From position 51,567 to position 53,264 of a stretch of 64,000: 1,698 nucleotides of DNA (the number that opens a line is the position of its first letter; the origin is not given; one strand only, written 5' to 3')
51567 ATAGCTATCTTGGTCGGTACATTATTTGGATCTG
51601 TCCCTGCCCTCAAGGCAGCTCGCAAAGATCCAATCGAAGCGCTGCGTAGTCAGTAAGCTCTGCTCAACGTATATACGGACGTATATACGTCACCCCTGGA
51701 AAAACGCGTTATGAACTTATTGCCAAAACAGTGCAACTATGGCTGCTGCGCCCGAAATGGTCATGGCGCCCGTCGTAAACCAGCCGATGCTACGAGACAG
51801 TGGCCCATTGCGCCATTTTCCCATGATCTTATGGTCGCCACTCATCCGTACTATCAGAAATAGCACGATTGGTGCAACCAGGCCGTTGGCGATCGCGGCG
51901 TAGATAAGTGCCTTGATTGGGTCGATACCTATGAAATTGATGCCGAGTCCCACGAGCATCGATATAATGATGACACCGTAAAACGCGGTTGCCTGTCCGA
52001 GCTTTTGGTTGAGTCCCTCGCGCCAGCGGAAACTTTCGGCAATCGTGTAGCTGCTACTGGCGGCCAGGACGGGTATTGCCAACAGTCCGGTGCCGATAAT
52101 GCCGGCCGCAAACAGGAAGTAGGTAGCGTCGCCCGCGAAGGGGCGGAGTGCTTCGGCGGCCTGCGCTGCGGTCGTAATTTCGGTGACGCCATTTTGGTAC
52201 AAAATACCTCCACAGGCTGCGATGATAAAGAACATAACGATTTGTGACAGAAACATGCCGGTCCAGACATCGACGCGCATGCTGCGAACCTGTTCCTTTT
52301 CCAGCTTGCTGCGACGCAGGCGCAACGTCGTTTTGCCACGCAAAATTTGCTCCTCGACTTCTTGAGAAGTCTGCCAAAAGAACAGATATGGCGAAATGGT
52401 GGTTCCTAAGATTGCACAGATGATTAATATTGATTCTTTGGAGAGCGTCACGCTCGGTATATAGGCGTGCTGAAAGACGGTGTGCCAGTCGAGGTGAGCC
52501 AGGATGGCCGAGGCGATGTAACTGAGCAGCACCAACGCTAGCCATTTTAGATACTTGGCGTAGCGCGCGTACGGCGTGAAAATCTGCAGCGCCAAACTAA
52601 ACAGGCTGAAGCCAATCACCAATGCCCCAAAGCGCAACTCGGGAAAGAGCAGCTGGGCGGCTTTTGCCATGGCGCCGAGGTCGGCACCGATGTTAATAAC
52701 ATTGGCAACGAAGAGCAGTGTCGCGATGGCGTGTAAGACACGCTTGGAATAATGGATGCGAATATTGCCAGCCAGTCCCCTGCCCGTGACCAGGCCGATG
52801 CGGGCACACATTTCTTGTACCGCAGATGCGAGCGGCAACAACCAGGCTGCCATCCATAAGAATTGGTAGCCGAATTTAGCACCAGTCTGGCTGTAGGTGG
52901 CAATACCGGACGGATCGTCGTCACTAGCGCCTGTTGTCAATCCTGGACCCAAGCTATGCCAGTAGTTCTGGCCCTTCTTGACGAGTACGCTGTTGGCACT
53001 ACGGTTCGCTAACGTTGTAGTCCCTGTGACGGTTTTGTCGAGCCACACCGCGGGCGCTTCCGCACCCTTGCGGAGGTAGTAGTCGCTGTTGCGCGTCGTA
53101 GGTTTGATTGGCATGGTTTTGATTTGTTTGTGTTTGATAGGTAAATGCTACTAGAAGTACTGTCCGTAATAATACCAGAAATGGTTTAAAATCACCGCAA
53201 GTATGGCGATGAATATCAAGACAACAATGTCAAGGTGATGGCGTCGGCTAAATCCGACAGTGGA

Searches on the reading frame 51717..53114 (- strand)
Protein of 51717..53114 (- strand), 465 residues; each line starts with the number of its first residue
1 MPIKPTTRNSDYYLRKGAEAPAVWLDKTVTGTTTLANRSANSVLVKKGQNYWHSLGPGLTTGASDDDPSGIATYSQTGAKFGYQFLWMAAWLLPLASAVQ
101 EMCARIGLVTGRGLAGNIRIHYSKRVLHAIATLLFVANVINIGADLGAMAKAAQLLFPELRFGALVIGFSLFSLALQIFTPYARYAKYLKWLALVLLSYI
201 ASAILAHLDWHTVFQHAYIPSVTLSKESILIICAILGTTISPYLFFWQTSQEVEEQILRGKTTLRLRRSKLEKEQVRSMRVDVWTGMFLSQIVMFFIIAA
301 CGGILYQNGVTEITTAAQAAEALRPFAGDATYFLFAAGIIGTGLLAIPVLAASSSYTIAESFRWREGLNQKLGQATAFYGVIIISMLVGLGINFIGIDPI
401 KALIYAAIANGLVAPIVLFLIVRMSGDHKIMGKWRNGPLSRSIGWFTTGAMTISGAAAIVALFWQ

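Call 51: search_protein_families(library=pfam, proteins=[window:51717-53114:-], max_evalue=0.01)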
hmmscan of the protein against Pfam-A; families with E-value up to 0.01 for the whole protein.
window:51717-53114:- (465 aa): 1 family
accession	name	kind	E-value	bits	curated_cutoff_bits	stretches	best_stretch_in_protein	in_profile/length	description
PF01566.24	Nramp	-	8.3e-82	275.5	29.8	1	71-437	1-356/357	Natural resistance-associated macrophage protein-like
